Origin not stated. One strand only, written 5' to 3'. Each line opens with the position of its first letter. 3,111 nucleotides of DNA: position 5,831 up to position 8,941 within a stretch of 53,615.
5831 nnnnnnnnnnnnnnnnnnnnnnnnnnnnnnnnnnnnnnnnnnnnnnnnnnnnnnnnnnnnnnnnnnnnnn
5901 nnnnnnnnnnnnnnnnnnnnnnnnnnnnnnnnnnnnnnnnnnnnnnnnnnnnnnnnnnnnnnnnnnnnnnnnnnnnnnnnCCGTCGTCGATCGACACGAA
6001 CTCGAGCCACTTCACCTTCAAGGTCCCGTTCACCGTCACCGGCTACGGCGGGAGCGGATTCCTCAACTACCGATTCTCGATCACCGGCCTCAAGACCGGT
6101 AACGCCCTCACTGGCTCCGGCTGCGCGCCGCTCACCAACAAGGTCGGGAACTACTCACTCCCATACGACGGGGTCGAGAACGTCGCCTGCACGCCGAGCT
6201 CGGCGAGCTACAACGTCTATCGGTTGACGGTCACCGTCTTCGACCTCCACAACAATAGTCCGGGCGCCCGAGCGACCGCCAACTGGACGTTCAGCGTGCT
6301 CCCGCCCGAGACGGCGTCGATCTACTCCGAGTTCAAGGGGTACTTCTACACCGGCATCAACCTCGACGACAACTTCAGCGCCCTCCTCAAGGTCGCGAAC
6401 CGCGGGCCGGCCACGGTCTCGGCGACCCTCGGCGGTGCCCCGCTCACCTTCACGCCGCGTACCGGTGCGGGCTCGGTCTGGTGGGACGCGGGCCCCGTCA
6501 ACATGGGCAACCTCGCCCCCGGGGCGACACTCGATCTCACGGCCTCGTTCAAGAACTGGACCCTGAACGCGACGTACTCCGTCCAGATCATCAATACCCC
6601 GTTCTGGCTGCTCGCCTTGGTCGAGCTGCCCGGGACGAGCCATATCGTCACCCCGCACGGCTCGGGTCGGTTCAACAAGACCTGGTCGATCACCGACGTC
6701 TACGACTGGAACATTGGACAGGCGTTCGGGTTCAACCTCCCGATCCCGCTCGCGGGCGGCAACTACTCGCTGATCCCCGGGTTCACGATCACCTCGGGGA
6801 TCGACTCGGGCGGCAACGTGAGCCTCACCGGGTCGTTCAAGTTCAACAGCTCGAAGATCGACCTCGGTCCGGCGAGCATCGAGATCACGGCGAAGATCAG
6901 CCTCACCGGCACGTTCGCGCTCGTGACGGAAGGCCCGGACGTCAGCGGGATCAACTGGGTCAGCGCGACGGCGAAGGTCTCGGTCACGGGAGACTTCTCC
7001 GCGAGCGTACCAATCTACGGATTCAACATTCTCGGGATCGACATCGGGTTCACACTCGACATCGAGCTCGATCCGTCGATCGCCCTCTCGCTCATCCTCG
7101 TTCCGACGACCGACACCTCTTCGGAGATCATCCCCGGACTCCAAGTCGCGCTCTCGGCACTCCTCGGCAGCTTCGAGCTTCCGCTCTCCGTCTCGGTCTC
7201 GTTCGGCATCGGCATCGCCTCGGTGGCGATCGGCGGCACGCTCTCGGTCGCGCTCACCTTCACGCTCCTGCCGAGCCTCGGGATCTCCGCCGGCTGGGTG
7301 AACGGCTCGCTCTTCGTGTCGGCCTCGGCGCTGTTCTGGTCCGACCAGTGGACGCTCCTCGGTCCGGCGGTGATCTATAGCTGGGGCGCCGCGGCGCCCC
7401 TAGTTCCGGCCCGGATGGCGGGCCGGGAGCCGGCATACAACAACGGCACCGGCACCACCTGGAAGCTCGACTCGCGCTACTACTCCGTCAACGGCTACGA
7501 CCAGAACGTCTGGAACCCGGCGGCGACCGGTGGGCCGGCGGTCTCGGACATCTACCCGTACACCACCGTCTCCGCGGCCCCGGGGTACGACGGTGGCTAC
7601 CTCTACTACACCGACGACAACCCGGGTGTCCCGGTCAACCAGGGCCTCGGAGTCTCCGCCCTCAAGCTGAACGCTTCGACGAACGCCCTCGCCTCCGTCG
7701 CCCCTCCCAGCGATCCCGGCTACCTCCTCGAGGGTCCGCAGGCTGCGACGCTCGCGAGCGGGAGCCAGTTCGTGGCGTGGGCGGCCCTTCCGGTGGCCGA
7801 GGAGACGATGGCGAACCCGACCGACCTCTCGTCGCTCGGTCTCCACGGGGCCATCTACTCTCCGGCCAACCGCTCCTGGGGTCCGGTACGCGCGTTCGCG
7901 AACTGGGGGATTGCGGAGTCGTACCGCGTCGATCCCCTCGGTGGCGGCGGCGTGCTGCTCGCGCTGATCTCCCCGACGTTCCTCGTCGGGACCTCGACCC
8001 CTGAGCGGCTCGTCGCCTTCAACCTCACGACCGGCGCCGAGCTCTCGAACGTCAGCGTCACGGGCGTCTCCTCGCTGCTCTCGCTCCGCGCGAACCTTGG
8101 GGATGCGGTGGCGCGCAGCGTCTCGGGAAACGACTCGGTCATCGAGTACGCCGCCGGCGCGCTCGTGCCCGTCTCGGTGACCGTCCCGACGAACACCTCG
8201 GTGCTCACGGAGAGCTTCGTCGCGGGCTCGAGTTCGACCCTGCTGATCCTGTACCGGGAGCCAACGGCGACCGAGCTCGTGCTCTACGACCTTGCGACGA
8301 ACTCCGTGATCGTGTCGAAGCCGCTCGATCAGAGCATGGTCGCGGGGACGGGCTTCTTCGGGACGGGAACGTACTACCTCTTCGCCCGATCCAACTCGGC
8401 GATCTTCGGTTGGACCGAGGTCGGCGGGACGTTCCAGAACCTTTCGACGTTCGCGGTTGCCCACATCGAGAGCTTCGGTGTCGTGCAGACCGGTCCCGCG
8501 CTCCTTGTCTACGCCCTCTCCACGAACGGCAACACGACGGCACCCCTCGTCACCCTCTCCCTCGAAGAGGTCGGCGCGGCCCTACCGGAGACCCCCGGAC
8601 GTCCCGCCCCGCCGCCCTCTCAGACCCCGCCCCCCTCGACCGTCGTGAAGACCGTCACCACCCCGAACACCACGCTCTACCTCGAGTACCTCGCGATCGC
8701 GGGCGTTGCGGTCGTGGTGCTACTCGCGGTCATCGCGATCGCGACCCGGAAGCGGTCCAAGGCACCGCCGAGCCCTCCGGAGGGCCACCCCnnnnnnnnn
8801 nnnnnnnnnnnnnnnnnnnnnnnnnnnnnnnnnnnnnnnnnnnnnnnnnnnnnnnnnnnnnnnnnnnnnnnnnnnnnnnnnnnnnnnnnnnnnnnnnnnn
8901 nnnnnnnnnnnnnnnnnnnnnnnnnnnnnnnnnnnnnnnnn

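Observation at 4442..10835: Tandem giant Kelch-propeller surface proteins with an N-glycosylation sequon built into the blade repeat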

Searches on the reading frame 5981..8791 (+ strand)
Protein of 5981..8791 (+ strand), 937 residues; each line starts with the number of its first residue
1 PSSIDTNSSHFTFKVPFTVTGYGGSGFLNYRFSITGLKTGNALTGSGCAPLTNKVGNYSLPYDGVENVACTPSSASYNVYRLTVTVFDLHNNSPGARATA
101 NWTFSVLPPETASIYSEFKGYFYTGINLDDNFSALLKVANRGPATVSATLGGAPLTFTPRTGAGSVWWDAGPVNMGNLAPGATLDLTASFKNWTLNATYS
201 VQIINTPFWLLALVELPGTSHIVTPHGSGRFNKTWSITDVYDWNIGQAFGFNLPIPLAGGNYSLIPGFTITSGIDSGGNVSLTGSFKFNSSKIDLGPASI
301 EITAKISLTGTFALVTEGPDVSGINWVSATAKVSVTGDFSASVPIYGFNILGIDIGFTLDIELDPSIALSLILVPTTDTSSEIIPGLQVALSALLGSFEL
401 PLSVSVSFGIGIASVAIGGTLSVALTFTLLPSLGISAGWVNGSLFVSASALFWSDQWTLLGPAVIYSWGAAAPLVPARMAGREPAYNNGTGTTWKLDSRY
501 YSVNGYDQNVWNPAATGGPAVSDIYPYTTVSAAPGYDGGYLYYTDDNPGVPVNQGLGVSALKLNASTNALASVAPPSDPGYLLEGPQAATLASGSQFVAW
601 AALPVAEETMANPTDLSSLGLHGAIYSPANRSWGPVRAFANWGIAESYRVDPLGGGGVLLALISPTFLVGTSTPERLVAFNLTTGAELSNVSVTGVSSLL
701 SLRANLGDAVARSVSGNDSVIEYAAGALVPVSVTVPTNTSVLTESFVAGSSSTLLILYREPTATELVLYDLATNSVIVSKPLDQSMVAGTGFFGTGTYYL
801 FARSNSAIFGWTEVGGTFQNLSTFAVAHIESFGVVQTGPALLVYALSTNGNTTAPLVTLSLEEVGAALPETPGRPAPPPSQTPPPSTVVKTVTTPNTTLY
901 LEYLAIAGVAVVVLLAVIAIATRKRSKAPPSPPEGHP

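Call 15: find_homologous_proteins(query=window:5981-8791:+)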
Query window:5981-8791:+ (937 aa): 91 proteins with E <= 0.001 among 8000 candidates.
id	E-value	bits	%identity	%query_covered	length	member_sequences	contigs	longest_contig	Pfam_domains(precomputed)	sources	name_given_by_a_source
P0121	0.0e+0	2051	100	100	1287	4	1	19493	PF24681.2,PF13415.13,PF24981.2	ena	-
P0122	0.0e+0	1633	79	100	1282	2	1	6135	PF24681.2,PF13415.13,PF24981.2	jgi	jgi:hypothetical protein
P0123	0.0e+0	1593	77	100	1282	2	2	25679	PF24681.2,PF13415.13,PF24981.2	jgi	-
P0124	0.0e+0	1570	76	100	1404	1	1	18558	PF24681.2,PF13415.13,PF24981.2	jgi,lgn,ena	jgi:hypothetical protein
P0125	0.0e+0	1469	72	98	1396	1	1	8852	PF24681.2,PF13415.13,PF24981.2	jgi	jgi:hypothetical protein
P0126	0.0e+0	1465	74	93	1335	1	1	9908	PF24681.2,PF13415.13,PF24981.2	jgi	jgi:hypothetical protein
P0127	0.0e+0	1376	76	89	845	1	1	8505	-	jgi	jgi:hypothetical protein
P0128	0.0e+0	1372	69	99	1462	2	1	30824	PF24681.2,PF13415.13,PF24981.2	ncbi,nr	ncbi:MAG TPA: hypothetical protein VMH38_04205 [Thermoplasmata archaeon]|nr:hypothetical protein [Th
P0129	0.0e+0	1370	67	99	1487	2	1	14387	PF24681.2,PF13415.13,PF24981.2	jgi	jgi:hypothetical protein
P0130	0.0e+0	1034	53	99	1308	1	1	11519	PF24681.2,PF13415.13,PF24981.2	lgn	-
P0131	2.2e-288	978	51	99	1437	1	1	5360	PF24681.2,PF13415.13,PF24981.2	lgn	-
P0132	1.0e-286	972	52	94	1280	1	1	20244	PF24681.2,PF13415.13,PF24981.2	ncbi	-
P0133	3.3e-286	970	49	100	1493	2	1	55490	PF24681.2,PF13415.13,PF24981.2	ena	-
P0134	1.2e-284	965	53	93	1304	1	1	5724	PF24681.2,PF13415.13,PF24981.2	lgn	-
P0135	1.8e-281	955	51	99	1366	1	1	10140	PF24681.2,PF13415.13,PF24981.2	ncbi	-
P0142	4.0e-262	891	47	99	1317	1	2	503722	PF24681.2,PF13415.13,PF24981.2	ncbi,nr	ncbi:MAG: kelch motif-containing protein [Thermoplasmata archaeon]|nr:kelch motif-containing protein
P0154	1.4e-250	852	45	99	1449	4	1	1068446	PF13418.13,PF24681.2,PF13415.13,PF24981.2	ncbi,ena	-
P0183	1.1e-222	760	43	96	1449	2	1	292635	PF13418.13,PF24681.2,PF13415.13,PF24981.2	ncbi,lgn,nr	ncbi:MAG TPA: hypothetical protein VGV89_07870 [Thermoplasmata archaeon]|nr:hypothetical protein [Th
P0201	1.2e-196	674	41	92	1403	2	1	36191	PF24681.2,PF13415.13,PF24981.2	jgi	jgi:hypothetical protein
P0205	4.2e-181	623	38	93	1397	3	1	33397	PF24681.2,PF13415.13,PF24981.2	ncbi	-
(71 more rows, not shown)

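Call 28: find_encoding_contigs(protein=P0142, flank=10000, max_places=2)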
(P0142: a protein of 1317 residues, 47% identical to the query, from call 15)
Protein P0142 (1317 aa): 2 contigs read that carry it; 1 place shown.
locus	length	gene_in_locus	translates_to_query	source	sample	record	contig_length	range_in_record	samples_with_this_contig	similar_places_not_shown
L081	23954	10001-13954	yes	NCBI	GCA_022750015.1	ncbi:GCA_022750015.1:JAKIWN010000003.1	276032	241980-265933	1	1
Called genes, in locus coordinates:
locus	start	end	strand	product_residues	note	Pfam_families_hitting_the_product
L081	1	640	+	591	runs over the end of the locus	PF00437:T2SSE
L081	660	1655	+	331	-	PF01555:N6_N4_Mtase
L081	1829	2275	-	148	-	-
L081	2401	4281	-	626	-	PF13519:VWA_2 (weak)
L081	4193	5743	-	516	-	PF07724:AAA_2 (faint), PF07728:AAA_5 (faint), PF08298:AAA_PrkA, PF07726:AAA_3 (weak), PF01078:Mg_chelatase (weak), PF00158:Sigma54_activat (weak)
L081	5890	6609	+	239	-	PF01015:Ribosomal_S3Ae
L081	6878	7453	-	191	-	PF03473:MOSC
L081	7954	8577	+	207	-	-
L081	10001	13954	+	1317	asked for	PF13415:Beta-prop_FBX42, PF24681:Kelch_KLHDC2_KLHL20_DRC7, PF24981:Beta-prop_ATRN-LZTR1 (faint)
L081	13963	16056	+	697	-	PF24681:Kelch_KLHDC2_KLHL20_DRC7, PF13415:Beta-prop_FBX42, PF24981:Beta-prop_ATRN-LZTR1, PF13415:Beta-prop_FBX42 (weak), PF24681:Kelch_KLHDC2_KLHL20_DRC7, PF00801:PKD, PF18911:PKD_4, PF00801:PKD, +1 more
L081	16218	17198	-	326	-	PF01916:DS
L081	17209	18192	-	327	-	PF06550:SPP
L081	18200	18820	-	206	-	PF01873:eIF-5_eIF-2B, PF01938:TRAM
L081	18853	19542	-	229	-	PF00702:Hydrolase, PF08282:Hydrolase_3 (faint), PF12710:HAD, PF13419:HAD_2 (faint)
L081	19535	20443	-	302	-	PF00248:Aldo_ket_red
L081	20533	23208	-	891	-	PF00133:tRNA-synt_1, PF09334:tRNA-synt_1g (weak), PF08264:Anticodon_1, PF10458:Val_tRNA-synt_C (weak)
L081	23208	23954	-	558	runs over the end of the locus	PF09847:12TM_1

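Call 29: find_encoding_contigs(protein=P0154, flank=10000, max_places=2)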
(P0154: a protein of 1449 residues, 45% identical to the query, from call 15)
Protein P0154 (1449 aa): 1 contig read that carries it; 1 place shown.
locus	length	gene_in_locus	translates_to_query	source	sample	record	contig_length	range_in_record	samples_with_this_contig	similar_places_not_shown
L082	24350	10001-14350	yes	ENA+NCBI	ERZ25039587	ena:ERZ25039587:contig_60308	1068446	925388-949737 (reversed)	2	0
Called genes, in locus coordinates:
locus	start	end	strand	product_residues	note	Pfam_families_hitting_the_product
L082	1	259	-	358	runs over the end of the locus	PF01992:vATP-synt_AC39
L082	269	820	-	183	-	PF01991:vATP-synt_E (weak)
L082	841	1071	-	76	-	PF00137:ATP-synt_C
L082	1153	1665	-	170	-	PF07884:VKOR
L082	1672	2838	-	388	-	PF06053:DUF929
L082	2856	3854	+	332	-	PF13691:Lactamase_B_4 (weak), PF23023:Anti-Pycsar_Apyc1, PF00753:Lactamase_B, PF12706:Lactamase_B_2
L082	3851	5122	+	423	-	PF01979:Amidohydro_1, PF07969:Amidohydro_3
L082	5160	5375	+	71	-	-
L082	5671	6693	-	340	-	-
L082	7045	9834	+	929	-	PF08471:Ribonuc_red_2_N, PF02867:Ribonuc_red_lgC, PF12637:TSCPD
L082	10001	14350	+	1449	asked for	PF24681:Kelch_KLHDC2_KLHL20_DRC7 (weak), PF24981:Beta-prop_ATRN-LZTR1, PF13415:Beta-prop_FBX42, PF13418:Beta-prop_TYW4 (weak), PF24681:Kelch_KLHDC2_KLHL20_DRC7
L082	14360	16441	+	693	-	PF24681:Kelch_KLHDC2_KLHL20_DRC7, PF24981:Beta-prop_ATRN-LZTR1 (weak), PF13415:Beta-prop_FBX42, PF24681:Kelch_KLHDC2_KLHL20_DRC7 (weak), PF00801:PKD (weak), PF18911:PKD_4, PF00801:PKD, PF18911:PKD_4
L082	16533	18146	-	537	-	PF00083:Sugar_tr, PF07690:MFS_1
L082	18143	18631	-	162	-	PF13463:HTH_27 (faint), PF01047:MarR, PF12802:MarR_2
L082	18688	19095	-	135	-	-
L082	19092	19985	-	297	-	PF09674:DUF2400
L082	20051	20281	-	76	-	-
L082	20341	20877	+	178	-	PF00583:Acetyltransf_1, PF13527:Acetyltransf_9 (faint), PF13673:Acetyltransf_10, PF08445:FR47, PF13508:Acetyltransf_7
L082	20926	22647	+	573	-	PF14716:HHH_8, PF12836:HHH_3 (faint), PF00633:HHH (faint), PF14520:HHH_5, PF14792:DNA_pol_B_palm (weak), PF14791:DNA_pol_B_thumb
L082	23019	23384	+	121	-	-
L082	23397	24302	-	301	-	PF02445:NadA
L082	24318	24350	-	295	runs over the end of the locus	PF02749:QRPTase_N, PF01729:QRPTase_C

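Call 38: predict_structure(alignment_id=A2)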
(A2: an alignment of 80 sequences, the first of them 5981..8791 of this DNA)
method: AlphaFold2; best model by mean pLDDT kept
length: 937 residues; sequences in the alignment: 80
mean_pLDDT: 81.5   pTM: 0.55
mean pLDDT of the five models: 81.5, 79.9, 78.8, 78.0, 76.5
residues with pLDDT >= 90: 425; 70-90: 324; 50-70: 117; < 50: 71
segments of 3 or more residues with pLDDT < 50: 346-356, 471-487, 882-900, 923-937
pLDDT, mean of each block of 10 residues (from residue 1): 74 75 87 91 91 90 90 89 92 84 89 95 94 93 94 94 89 94 94 90 90 83 88 91 67 53 61 87 67 60 69 78 80 73 46 43 76 81 77 80 60 61 74 72 72 71 65 36 39 73 89 93 92 96 94 92 95 96 96 95 90 87 96 96 95 90 88 92 95 93 96 87 95 80 93 93 90 95 89 96 92 95 89 95 91 82 93 79 43 39 64 74 43 36
secondary structure, 60 per line:
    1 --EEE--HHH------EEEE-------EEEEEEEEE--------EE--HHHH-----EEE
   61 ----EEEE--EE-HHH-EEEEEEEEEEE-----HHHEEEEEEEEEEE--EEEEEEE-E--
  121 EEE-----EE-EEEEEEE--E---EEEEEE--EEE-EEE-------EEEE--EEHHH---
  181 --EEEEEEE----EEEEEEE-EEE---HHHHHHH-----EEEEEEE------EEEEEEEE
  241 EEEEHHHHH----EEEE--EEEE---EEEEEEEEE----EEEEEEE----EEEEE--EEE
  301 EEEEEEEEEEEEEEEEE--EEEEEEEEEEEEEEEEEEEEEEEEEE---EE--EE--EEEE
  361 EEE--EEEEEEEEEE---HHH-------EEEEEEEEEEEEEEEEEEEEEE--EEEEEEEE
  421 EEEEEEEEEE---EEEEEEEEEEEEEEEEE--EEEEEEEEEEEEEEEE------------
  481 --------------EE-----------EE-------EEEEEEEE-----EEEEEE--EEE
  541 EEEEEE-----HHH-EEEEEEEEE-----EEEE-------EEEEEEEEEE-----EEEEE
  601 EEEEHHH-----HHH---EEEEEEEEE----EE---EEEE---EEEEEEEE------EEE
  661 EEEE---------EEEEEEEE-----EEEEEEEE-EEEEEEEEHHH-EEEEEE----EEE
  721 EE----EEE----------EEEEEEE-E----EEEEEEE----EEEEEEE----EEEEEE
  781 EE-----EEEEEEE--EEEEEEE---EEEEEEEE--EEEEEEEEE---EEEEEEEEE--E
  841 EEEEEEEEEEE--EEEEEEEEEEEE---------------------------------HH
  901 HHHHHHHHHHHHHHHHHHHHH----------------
elements in order (helices of 4 or more, strands of 3 or more residues): E3-5 E17-20 E28-36 H49-52 E58-60 E65-68 E78-88 E97-107 E110-116 E121-123 E132-138 E145-150 E153-155 E157-159 E167-170 E183-189 E194-200 E202-204 H208-214 E220-226 E233-244 H245-249 E254-257 E260-263 E267-275 E280-286 E291-295 E298-317 E320-345 E357-363 E366-375 E389-410 E413-430 E434-450 E453-468 E517-524 E530-535 E538-546 E556-564 E570-573 E581-590 E596-604 E619-627 E637-640 E644-651 E658-664 E674-681 E687-694 E696-703 E708-713 E718-722 E727-729 E740-746 E753-759 E764-770 E775-782 E788-794 E797-803 E807-814 E817-825 E829-837 E840-851 E854-865 H899-921

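Call 41: fold_search(model_id=the predicted structure, library=pdb)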
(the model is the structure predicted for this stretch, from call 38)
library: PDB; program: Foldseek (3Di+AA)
matches with E <= 10: 1132; with E <= 0.001: 104
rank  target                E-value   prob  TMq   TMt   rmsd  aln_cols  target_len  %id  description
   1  7dvq_3                8.4e-08  1.00  0.14  0.11  32.9      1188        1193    8  Cryo-EM Structure of the Activated Human Minor Spliceosome (minor Bact Complex) (released 2021-03-31)
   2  7b92_A                7.5e-07  1.00  0.23  0.25  26.7      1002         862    8  Structure of a minimal SF3B core in complex with sudemycin D6 (form II) (released 2021-08-04)
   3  8jx8_A                1.1e-06  0.99  0.16  0.11  33.2      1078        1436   10  rat megalin head (released 2024-06-19)
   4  6l8a_F                1.7e-06  1.00  0.18  0.31  11.4       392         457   11  Tetrathionate hydrolase from Acidithiobacillus ferrooxidans (released 2020-11-11)
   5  7omf_A                2.0e-06  1.00  0.22  0.24  23.1       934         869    9  Structure of a minimal SF3B core in complex with sudemycin D6 (form I) (released 2021-08-04)
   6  6l8a_C                2.3e-06  1.00  0.18  0.34   8.8       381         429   14  Tetrathionate hydrolase from Acidithiobacillus ferrooxidans (released 2020-11-11)
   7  6bn9_A                2.3e-06  1.00  0.23  0.26  20.9       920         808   10  Crystal structure of DDB1-CRBN-BRD4(BD1) complex bound to dBET70 PROTAC (released 2018-05-30)
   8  8glv_Cq               2.3e-06  1.00  0.18  0.16  24.0       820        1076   10  96-nm repeat unit of doublet microtubules from Chlamydomonas reinhardtii flagella (released 2023-05-31)
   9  8asv_A                2.3e-06  0.99  0.14  0.11  27.4       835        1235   10  Cryo-EM structure of yeast Elongator complex (released 2022-12-07)
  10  9pwq_A                2.7e-06  0.98  0.14  0.09  60.5      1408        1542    7  Cryo-EM structure of receptor tyrosine kinase ROS1 extracellular domain in complex with NELL2 (released 2026-02-25)
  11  6zue_A                3.1e-06  0.97  0.12  0.11  35.0      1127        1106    7  Crystal structure of human DDB1 bound to human DCAF1 (amino acid residues 1046-1396) (released 2021-07-28)
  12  9n73_LO               4.7e-06  1.00  0.23  0.27  21.0       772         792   11  SSU processome maturation and disassembly, State G (released 2025-10-29)
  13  6lqs_BE               5.6e-06  1.00  0.19  0.21  22.5       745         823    8  Cryo-EM structure of 90S small subunit preribosomes in transition states (State D) (released 2020-09-16)
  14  9e2g_2C               7.4e-06  1.00  0.22  0.31  28.1       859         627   10  Cryo-EM structure of 48 nm repeat of microtubule doublet from T. brucei flagellum (released 2025-03-12)
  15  6l8a_A                1.1e-05  1.00  0.19  0.34   8.9       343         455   13  Tetrathionate hydrolase from Acidithiobacillus ferrooxidans (released 2020-11-11)
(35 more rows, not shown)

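Call 42: search_solved_structures(query=A2, max_evalue=1)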
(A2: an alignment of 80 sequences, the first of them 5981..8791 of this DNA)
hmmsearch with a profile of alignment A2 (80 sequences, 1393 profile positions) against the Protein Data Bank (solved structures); distinct sequences matched with E-value up to 1: 21.
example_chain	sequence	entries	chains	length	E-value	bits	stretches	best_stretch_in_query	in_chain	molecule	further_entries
7kzm_A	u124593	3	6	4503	2.7e-15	58.1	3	342-447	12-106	Heavy chain alpha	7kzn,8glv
8glv_Eb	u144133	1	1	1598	1.6e-14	55.5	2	175-292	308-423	Flagellar associated protein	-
9o04_C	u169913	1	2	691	1.3e-12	49.2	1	80-291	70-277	F-box only protein 42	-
9bc9_A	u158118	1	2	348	3e-11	44.7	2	115-300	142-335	Kelch domain-containing protein 2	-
8uxs_A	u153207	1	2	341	3.7e-11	44.4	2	115-300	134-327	Kelch domain-containing protein 2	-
8ebl_A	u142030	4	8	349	3.8e-11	44.3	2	115-300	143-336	Kelch domain-containing protein 2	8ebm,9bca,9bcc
8sge_A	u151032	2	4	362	4.4e-11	44.1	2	115-300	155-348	Kelch domain-containing protein 2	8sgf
6do3_A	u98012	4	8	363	4.5e-11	44.1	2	115-300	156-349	Kelch domain-containing protein 2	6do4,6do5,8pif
8ebn_A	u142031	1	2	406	6.4e-11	43.6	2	115-300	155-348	Kelch domain-containing protein 2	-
8sh2_B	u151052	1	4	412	6.8e-11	43.5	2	115-300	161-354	Kelch domain-containing protein 2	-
8ttq_A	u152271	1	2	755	4.5e-08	34.1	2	78-242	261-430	Muskelin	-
9tp5_A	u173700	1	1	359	8.9e-06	26.5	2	159-272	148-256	Serine/threonine-protein phosphatase BSU1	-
2zw9_A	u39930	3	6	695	2.7e-05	24.9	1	201-294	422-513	Leucine carboxyl methyltransferase 2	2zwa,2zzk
9d1i_A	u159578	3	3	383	3.6e-05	24.5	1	175-310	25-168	Kelch domain-containing protein 3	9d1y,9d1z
7k5b_C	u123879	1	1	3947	0.0004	21.1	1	155-291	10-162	gamma heavy chain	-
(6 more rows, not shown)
